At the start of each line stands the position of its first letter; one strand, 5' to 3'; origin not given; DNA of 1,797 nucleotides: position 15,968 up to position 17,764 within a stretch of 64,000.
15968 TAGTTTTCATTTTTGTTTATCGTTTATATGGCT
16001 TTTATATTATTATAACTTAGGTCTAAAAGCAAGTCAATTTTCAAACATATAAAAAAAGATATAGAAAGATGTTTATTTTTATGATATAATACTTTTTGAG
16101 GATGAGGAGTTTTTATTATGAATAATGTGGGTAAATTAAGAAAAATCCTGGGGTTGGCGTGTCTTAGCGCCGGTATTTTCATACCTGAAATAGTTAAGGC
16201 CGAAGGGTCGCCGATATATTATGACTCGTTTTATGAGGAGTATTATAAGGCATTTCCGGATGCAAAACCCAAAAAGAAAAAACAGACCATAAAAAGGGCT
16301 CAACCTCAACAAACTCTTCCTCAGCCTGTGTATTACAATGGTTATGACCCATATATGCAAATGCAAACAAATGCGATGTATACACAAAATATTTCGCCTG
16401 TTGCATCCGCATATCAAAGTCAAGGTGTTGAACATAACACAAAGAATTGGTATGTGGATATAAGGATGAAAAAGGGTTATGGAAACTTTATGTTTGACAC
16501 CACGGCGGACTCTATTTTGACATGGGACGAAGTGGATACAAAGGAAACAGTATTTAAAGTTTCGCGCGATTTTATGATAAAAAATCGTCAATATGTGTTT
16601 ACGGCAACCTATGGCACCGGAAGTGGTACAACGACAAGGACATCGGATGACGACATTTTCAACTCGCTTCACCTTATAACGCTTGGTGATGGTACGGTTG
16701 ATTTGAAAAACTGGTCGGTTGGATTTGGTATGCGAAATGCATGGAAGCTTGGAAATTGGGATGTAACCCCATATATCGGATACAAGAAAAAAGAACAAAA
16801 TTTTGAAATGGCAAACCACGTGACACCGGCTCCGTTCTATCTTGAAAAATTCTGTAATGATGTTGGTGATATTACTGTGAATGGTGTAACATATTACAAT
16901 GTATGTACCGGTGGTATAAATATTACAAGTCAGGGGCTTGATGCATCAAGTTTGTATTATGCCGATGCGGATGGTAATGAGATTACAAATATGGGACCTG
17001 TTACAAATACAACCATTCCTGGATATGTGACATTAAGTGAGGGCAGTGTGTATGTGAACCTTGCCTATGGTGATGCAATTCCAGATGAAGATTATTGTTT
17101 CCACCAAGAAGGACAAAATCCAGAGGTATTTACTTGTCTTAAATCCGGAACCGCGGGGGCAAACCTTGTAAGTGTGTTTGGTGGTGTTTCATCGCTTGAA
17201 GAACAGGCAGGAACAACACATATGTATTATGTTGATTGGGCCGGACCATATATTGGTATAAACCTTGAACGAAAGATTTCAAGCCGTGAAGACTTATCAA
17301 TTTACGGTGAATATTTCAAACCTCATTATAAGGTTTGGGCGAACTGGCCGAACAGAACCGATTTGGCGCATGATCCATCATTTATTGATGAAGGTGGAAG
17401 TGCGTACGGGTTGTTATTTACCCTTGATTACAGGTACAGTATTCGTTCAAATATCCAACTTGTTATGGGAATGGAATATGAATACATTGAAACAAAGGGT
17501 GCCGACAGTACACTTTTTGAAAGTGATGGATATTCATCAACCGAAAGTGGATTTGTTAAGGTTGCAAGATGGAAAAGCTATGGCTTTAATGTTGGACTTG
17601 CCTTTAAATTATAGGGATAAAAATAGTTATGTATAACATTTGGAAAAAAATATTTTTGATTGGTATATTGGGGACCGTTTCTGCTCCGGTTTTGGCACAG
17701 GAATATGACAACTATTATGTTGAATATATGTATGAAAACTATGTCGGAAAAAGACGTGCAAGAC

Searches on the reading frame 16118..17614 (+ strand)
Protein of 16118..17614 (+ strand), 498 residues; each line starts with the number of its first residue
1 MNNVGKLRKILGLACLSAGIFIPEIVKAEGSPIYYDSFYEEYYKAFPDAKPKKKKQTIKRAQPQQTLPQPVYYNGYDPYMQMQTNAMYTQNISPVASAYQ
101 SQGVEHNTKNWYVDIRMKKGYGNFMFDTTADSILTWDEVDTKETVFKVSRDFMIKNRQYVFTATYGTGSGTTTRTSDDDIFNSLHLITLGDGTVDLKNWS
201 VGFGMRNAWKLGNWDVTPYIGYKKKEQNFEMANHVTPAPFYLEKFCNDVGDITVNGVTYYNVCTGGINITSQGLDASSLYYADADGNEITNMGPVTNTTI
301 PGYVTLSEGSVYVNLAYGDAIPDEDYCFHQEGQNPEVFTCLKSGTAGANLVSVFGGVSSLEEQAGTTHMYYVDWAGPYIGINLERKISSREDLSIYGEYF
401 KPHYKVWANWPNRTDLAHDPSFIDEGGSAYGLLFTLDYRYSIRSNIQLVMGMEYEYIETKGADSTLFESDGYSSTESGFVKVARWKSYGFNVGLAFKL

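Call 63: search_protein_families(library=pfam, proteins=[window:16118-17614:+], max_evalue=0.00001)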
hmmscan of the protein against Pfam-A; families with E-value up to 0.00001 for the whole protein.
window:16118-17614:+ (498 aa): 1 family
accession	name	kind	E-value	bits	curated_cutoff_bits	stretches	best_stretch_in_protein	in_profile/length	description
PF17251.8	Pom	-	7.7e-17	62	22.4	1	130-497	27-284/285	Protochlamydia outer membrane protein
